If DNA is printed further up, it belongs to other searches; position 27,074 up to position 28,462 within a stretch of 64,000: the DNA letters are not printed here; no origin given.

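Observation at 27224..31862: Self-contained sigma-54 circuit embedded in an Hdr/Mvh electron-bifurcation cluster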

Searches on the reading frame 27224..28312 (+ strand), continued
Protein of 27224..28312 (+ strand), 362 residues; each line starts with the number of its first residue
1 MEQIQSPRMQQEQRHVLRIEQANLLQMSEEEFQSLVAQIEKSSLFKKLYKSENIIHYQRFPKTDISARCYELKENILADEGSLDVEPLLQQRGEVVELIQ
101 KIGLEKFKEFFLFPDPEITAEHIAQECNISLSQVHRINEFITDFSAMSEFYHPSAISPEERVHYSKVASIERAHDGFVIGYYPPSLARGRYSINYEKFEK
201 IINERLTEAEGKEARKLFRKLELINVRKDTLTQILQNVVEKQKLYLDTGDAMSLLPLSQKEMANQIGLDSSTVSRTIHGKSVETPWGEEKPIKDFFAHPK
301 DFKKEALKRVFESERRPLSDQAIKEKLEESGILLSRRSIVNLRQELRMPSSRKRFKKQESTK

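Call 57: find_encoding_contigs(protein=P0123, flank=8000, max_places=1)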
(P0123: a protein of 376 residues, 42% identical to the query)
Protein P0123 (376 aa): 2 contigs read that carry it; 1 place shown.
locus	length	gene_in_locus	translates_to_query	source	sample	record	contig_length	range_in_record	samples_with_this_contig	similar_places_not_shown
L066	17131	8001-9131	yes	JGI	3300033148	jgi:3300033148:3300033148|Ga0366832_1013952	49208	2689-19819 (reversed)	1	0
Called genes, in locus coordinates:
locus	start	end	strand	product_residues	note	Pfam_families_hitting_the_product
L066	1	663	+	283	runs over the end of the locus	PF00069:Pkinase, PF07714:PK_Tyr_Ser-Thr, PF03109:ABC1, PF06293:Kdo (weak)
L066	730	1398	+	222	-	-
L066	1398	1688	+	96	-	-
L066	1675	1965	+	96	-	PF01965:DJ-1_PfpI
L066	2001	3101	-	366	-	-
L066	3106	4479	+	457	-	PF01743:PolyA_pol, PF12627:PolyA_pol_RNAbd (weak)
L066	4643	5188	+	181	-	PF12728:HTH_17, PF00072:Response_reg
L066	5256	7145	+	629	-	PF00989:PAS (weak), PF08448:PAS_4, PF12860:PAS_7 (faint), PF13188:PAS_8 (faint), PF13426:PAS_9, PF02518:HATPase_c, PF00072:Response_reg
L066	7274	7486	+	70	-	PF00512:HisKA (weak)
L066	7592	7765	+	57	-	-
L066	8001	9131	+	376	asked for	PF04552:Sigma54_DBD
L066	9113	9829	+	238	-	PF02518:HATPase_c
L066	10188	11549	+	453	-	PF00072:Response_reg, PF00158:Sigma54_activat, PF14532:Sigma54_activ_2, PF07728:AAA_5 (weak), PF25601:AAA_lid_14, PF02954:HTH_8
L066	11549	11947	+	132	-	PF00072:Response_reg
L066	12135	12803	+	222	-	PF13646:HEAT_2, PF02985:HEAT (faint)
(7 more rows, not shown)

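Call 58: find_encoding_contigs(protein=P0173, flank=8000, max_places=1)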
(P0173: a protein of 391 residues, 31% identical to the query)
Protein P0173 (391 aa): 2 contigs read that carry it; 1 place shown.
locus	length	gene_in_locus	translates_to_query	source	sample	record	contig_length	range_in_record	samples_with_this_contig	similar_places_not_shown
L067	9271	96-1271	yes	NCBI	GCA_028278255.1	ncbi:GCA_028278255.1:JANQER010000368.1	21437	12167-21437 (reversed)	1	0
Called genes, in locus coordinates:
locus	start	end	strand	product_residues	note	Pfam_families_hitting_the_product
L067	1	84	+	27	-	?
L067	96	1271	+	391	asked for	PF04552:Sigma54_DBD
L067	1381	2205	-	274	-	PF04542:Sigma70_r2, PF04539:Sigma70_r3 (weak), PF04545:Sigma70_r4, PF08281:Sigma70_r4_2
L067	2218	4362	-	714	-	PF00771:FHIPEP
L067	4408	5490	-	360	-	PF01312:Bac_export_2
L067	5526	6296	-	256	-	PF01311:Bac_export_1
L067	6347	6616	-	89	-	PF01313:Bac_export_3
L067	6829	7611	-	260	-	PF00813:FliP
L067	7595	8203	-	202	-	PF04347:FliO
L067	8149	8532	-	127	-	PF01052:FliMN_C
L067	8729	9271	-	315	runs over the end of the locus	PF02154:FliM, PF01052:FliMN_C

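Call 59: find_encoding_contigs(protein=P0148, flank=8000, max_places=1)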
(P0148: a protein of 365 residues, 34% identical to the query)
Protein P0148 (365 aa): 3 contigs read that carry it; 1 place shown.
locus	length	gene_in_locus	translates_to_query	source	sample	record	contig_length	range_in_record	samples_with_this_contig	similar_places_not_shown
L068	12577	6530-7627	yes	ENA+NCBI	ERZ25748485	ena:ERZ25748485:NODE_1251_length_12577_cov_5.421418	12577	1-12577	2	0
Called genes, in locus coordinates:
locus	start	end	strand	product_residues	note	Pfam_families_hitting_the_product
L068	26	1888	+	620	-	PF00515:TPR_1 (faint), PF07719:TPR_2 (faint), PF13181:TPR_8 (faint), PF13424:TPR_12 (faint), PF21033:RMD1-3 (faint), PF13431:TPR_17 (faint), PF13432:TPR_16 (faint), PF13414:TPR_11 (weak), +1 more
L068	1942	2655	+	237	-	PF00535:Glycos_transf_2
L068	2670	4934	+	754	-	PF13431:TPR_17 (faint), PF26626:DUF8201 (weak), PF12895:ANAPC3 (faint), PF24575:TPR_Slam (faint), PF21033:RMD1-3 (weak), PF07719:TPR_2 (weak), PF13181:TPR_8 (weak), PF13432:TPR_16 (weak), +7 more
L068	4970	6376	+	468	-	PF04055:Radical_SAM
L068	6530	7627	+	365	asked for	PF04552:Sigma54_DBD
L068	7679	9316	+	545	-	PF00072:Response_reg, PF01590:GAF (weak), PF13185:GAF_2, PF13492:GAF_3, PF00512:HisKA, PF02518:HATPase_c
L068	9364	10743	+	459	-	PF00072:Response_reg, PF00158:Sigma54_activat, PF14532:Sigma54_activ_2, PF00004:AAA (weak), PF07724:AAA_2, PF07728:AAA_5, PF25601:AAA_lid_14, PF02954:HTH_8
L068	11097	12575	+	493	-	?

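Call 75: find_encoding_contigs(protein=P0273, flank=7000, max_places=1)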
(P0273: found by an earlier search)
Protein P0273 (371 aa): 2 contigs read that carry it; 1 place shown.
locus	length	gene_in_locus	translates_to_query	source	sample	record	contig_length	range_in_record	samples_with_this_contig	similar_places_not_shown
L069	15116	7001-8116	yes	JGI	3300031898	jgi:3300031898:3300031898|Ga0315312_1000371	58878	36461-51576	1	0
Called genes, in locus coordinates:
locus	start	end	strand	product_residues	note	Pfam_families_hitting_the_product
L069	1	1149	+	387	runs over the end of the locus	PF01264:Chorismate_synt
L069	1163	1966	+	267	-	PF08551:DUF1751 (weak), PF01694:Rhomboid, PF20216:DUF6576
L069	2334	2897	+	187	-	PF10050:DUF2284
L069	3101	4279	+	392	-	-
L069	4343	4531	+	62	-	PF12797:Fer4_2 (weak), PF12837:Fer4_6 (weak), PF13237:Fer4_10 (faint), PF00037:Fer4 (weak), PF13459:Fer4_15, PF13370:Fer4_13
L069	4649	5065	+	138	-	PF01894:YjbQ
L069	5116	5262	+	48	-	PF14255:Zn_ribbon_21 (faint)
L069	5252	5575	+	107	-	PF00472:RF-1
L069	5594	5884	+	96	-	-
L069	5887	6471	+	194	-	PF01914:MarC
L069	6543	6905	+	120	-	-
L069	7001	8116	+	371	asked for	PF04552:Sigma54_DBD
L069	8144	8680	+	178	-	PF12844:HTH_19 (weak), PF13560:HTH_31, PF01381:HTH_3, PF07883:Cupin_2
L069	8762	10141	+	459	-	PF00072:Response_reg, PF07728:AAA_5 (faint), PF00158:Sigma54_activat, PF14532:Sigma54_activ_2, PF25601:AAA_lid_14, PF02954:HTH_8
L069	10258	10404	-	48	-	-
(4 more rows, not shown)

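Call 76: find_encoding_contigs(protein=P0234, flank=7000, max_places=1)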
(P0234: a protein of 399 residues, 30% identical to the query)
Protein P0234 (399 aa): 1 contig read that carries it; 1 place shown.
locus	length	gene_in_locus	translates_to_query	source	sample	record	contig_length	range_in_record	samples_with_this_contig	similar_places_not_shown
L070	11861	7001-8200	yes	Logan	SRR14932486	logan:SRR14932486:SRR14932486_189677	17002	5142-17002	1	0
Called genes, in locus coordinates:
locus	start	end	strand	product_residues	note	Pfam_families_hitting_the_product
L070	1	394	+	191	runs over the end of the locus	PF02107:FlgH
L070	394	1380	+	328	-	PF02119:FlgI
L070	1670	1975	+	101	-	PF04316:FlgM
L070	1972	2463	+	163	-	PF05130:FlgN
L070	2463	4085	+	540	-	PF00460:Flg_bb_rod (weak), PF22638:FlgK_D1, PF06429:Flg_bbr_C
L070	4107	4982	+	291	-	PF00669:Flagellin_N, PF00700:Flagellin_C (weak)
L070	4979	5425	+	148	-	PF02623:FliW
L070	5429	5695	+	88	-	PF02599:CsrA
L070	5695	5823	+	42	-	-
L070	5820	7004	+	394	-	PF02518:HATPase_c, PF00072:Response_reg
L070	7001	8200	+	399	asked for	PF13384:HTH_23 (faint), PF04552:Sigma54_DBD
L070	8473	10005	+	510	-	-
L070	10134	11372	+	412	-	PF25145:NfeD1b_N, PF24961:NfeD_membrane, PF01957:NfeD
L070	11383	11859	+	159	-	?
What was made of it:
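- Some compact-family members lie in flagellar gene clusters without an adjacent activator (L067, L070; calls 58, 76), which is a classic global sigma-54 role.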

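Call 77: find_encoding_contigs(protein=P0265, flank=7000, max_places=1)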
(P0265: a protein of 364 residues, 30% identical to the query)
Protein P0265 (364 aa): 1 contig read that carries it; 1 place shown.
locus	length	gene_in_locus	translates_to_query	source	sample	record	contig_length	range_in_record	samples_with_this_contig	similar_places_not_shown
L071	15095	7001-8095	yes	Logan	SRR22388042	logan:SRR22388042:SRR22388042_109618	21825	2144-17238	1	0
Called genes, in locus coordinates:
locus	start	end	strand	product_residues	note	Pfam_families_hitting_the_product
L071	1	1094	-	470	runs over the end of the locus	PF00672:HAMP, PF00512:HisKA, PF02518:HATPase_c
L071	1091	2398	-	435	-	PF00515:TPR_1 (faint), PF07719:TPR_2 (faint), PF13424:TPR_12 (faint), PF13428:TPR_14 (faint), PF14559:TPR_19 (faint), PF13414:TPR_11 (faint), PF13176:TPR_7 (faint), PF23914:TPR_CcmH_CycH (weak)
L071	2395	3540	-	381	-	PF03687:UPF0164 (faint)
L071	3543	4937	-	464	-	PF13205:Big_5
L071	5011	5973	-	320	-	PF12728:HTH_17 (weak), PF00486:Trans_reg_C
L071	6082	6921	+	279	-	PF18306:LDcluster4 (weak), PF03641:Lysine_decarbox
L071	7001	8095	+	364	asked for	PF04552:Sigma54_DBD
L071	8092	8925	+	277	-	PF00512:HisKA, PF02518:HATPase_c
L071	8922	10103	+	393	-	PF00072:Response_reg, PF00158:Sigma54_activat, PF14532:Sigma54_activ_2, PF07728:AAA_5 (faint), PF25601:AAA_lid_14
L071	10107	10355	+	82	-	PF01106:NifU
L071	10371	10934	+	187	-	PF00571:CBS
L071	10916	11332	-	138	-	PF00072:Response_reg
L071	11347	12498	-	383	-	PF13188:PAS_8 (weak), PF00512:HisKA (weak), PF02518:HATPase_c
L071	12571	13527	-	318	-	-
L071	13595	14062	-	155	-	PF13664:DUF4149, PF05425:CopD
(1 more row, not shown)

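Call 80: search_protein_families(library=pfam, proteins=[L027:1053-2402:-, L012:11082-12323:+, L034:3002-5242:+, L016:1509-2186:+], max_evalue=0.001)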
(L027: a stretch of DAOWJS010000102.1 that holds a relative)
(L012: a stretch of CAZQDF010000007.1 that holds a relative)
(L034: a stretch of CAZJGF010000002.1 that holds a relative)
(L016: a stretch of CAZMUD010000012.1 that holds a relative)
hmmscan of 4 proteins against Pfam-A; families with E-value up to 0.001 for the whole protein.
L027:1053-2402:- (449 aa): 1 family
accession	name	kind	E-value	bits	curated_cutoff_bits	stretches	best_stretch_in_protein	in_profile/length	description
PF04552.19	Sigma54_DBD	-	6.4e-09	36.2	22.8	1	159-310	15-158/160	Sigma-54, DNA binding domain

L012:11082-12323:+ (413 aa): 2 families
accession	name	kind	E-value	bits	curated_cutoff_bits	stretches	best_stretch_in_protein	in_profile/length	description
PF02518.31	HATPase_c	-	1.6e-28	99.8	26.4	1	302-405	2-107/111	Histidine kinase-, DNA gyrase B-, and HSP90-like ATPase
PF00512.31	HisKA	-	3.6e-16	59.4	26.9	1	191-258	2-64/66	His Kinase A (phospho-acceptor) domain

L034:3002-5242:+ (746 aa): 23 families
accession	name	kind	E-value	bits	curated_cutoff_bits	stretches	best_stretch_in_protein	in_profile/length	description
PF00072.30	Response_reg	-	1.5e-29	102.8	30.2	1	14-123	1-110/111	Response regulator receiver domain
PF07992.20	Pyr_redox_2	-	4.6e-28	98.9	26.1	1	269-579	2-291/291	Pyridine nucleotide-disulphide oxidoreductase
PF00070.33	Pyr_redox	-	9.9e-15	55.3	22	2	413-490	1-78/82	Pyridine nucleotide-disulphide oxidoreductase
PF13738.12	Pyr_redox_3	-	9.3e-14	51.8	30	2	409-487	162-246/305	Pyridine nucleotide-disulphide oxidoreductase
PF13450.12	NAD_binding_8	-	1.6e-11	44.7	21.9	1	272-310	1-39/68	NAD(P)-binding Rossmann-like domain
PF12838.12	Fer4_7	-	1.7e-09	38.4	27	1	679-726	2-52/52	4Fe-4S dicluster domain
PF03486.20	HI0933_like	-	2e-09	37.7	50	1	269-304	2-37/244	HI0933-like protein Rossmann domain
PF00037.32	Fer4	-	9.9e-09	35.1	21.1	2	706-728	2-24/24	4Fe-4S binding domain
PF01266.30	DAO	-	1.5e-08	35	27.9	1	269-305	1-38/353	FAD dependent oxidoreductase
PF12831.13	FAD_oxidored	-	2.2e-08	34.3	27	1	270-306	2-38/416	FAD dependent oxidoreductase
PF00890.30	FAD_binding_2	-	8.4e-08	32.2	20.4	1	270-307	2-39/414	FAD binding domain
PF01262.27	AlaDh_PNT_C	-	2.5e-07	30.8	23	1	413-448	30-65/214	Alanine dehydrogenase/PNT, C-terminal domain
PF01946.23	Thi4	-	2.5e-07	30.6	26.2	1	269-305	19-56/235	Thi4 family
PF13241.12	NAD_binding_7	-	9.1e-07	29.8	22.1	0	409-447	5-42/104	Putative NAD(P)-binding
PF13187.11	Fer4_9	-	1.3e-06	28.7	27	1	679-727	2-52/52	4Fe-4S dicluster domain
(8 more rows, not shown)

L016:1509-2186:+ (225 aa): 1 family
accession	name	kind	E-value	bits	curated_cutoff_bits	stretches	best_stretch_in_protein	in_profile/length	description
PF00072.30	Response_reg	-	7.1e-27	94.2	30.2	1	28-137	1-110/111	Response regulator receiver domain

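Call 84: find_homologous_proteins(query=A3, max_evalue=1e-10)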
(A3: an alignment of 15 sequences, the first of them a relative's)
Query A3 (15 sequences) (365 aa, profile of the alignment): 86 proteins with E <= 1e-10 among 8000 candidates.
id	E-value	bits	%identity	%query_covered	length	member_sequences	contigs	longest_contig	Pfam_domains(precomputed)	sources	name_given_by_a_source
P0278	5.1e-137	475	45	100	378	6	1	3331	PF04552.20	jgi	-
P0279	5.2e-137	475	45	100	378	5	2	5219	PF04552.20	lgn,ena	-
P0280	5.5e-137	475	45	98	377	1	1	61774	PF04552.20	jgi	-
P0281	3.6e-136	472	44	100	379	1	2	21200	PF04552.20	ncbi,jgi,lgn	jgi:hypothetical protein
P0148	5.0e-132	458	100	100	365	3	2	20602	PF04552.20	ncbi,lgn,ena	-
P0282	6.9e-132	458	40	99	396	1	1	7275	PF04552.20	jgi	-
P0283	3.7e-131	455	87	100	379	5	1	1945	PF04552.20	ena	-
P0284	3.1e-130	452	47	93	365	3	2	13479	PF04552.20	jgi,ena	-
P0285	7.3e-130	451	47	93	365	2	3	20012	PF04552.20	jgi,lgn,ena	-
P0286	7.7e-130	451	88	100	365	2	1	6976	PF04552.20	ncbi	-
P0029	4.0e-129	449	42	99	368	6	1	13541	PF04552.20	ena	-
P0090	1.0e-127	444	42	99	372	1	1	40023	PF04552.20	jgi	jgi:DNA-directed RNA polymerase specialized sigma54-like protein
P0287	1.1e-127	444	87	100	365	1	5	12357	PF04552.20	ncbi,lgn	-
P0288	1.9e-127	443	41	98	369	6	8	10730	PF01381.29,PF04552.20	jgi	-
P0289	2.8e-127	443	91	99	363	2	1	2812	PF04552.20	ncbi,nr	ncbi:hypothetical protein KAU39_07360 [bacterium]|nr:hypothetical protein [bacterium]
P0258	3.3e-113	396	21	92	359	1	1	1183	PF04552.20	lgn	-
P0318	3.5e-19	87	26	42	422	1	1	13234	PF04963.20,PF00309.26,PF04552.20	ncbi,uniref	ncbi:RNA polymerase factor sigma-54 [Clostridioides difficile]|uniref:RNA polymerase factor sigma-54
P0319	4.7e-19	87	31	49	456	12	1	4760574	PF04963.20,PF00309.26,PF04552.20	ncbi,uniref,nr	ncbi:RNA polymerase factor sigma-54 [Clostridium estertheticum]|uniref:RNA polymerase factor sigma-5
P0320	5.9e-19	86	28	36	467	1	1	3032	PF04963.20,PF00309.26,PF04552.20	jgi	-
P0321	6.8e-19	86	26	42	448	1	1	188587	PF04963.20,PF00309.26,PF04552.20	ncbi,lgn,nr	ncbi:RNA polymerase factor sigma-54 [Clostridioides difficile]|nr:RNA polymerase factor sigma-54 [Cl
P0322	9.4e-19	86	26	42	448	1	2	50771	PF04963.20,PF00309.26,PF04552.20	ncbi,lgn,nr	ncbi:TPA: RNA polymerase factor sigma-54 [Clostridioides difficile]|nr:RNA polymerase factor sigma-5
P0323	9.4e-19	86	26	42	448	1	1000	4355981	PF04963.20,PF00309.26,PF04552.20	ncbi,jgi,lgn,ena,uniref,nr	ncbi:TPA: RNA polymerase factor sigma-54 [Clostridioides difficile]|uniref:RNA polymerase sigma-54 f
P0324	9.4e-19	86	26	42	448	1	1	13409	PF04963.20,PF00309.26,PF04552.20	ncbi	-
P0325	9.4e-19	86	26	42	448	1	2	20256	PF04963.20,PF00309.26,PF04552.20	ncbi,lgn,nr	ncbi:TPA: RNA polymerase factor sigma-54 [Clostridioides difficile]|nr:RNA polymerase factor sigma-5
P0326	9.4e-19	86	26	42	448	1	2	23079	PF04963.20,PF00309.26,PF04552.20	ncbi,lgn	ncbi:RNA polymerase factor sigma-54 [Clostridioides difficile]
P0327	1.0e-18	85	26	42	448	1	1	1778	PF04963.20,PF00309.26,PF04552.20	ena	-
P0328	1.2e-18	85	26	38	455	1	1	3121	PF04963.20,PF00309.26,PF04552.20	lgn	-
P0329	1.2e-18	85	27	42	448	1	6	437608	PF04963.20,PF00309.26,PF04552.20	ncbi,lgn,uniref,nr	ncbi:RNA polymerase factor sigma-54 [Clostridioides difficile]|uniref:RNA polymerase factor sigma-54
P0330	1.4e-18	85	26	42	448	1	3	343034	PF04963.20,PF00309.26,PF04552.20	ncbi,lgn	ncbi:TPA: RNA polymerase factor sigma-54 [Clostridioides difficile]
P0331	1.4e-18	85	26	42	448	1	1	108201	PF04963.20,PF00309.26,PF04552.20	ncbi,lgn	ncbi:TPA: RNA polymerase factor sigma-54 [Clostridioides difficile]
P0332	5.0e-18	83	26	42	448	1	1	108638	PF04963.20,PF00309.26,PF04552.20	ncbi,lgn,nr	ncbi:TPA: RNA polymerase factor sigma-54 [Clostridioides difficile]|nr:RNA polymerase factor sigma-5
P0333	9.5e-18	82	26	42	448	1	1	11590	PF04963.20,PF00309.26,PF04552.20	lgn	-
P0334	1.0e-17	82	26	42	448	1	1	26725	PF04963.20,PF00309.26,PF04552.20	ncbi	ncbi:RNA polymerase factor sigma-54 [Clostridioides difficile]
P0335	1.6e-17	82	26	42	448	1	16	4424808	PF04963.20,PF00309.26,PF04552.20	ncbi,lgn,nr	ncbi:TPA: RNA polymerase factor sigma-54 [Clostridioides difficile]|nr:RNA polymerase sigma54 factor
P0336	2.2e-17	81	25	65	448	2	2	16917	PF04963.20,PF00309.26,PF04552.20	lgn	-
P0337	4.0e-16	77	29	43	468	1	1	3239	PF04963.20,PF00309.26,PF04552.20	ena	-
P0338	1.0e-15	76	31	35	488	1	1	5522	PF04963.20,PF00309.26,PF04552.20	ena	-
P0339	1.5e-14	72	28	35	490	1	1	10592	PF04963.20,PF00309.26,PF04552.20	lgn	-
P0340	4.0e-14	70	25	47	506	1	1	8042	PF04963.20,PF00309.26,PF04552.20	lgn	-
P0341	4.3e-14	70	30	38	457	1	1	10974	PF04963.20,PF00309.26,PF04552.20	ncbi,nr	ncbi:MAG: RNA polymerase factor sigma-54 [bacterium]|nr:RNA polymerase factor sigma-54 [bacterium]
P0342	1.0e-12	66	29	35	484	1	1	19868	PF04963.20,PF00309.26,PF04552.20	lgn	-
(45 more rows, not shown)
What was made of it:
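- Closest known: Canonical sigma-54. Different: It forms a discrete clade, scoring 291-475 bits against at most 87 bits for canonical proteins (call 84).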
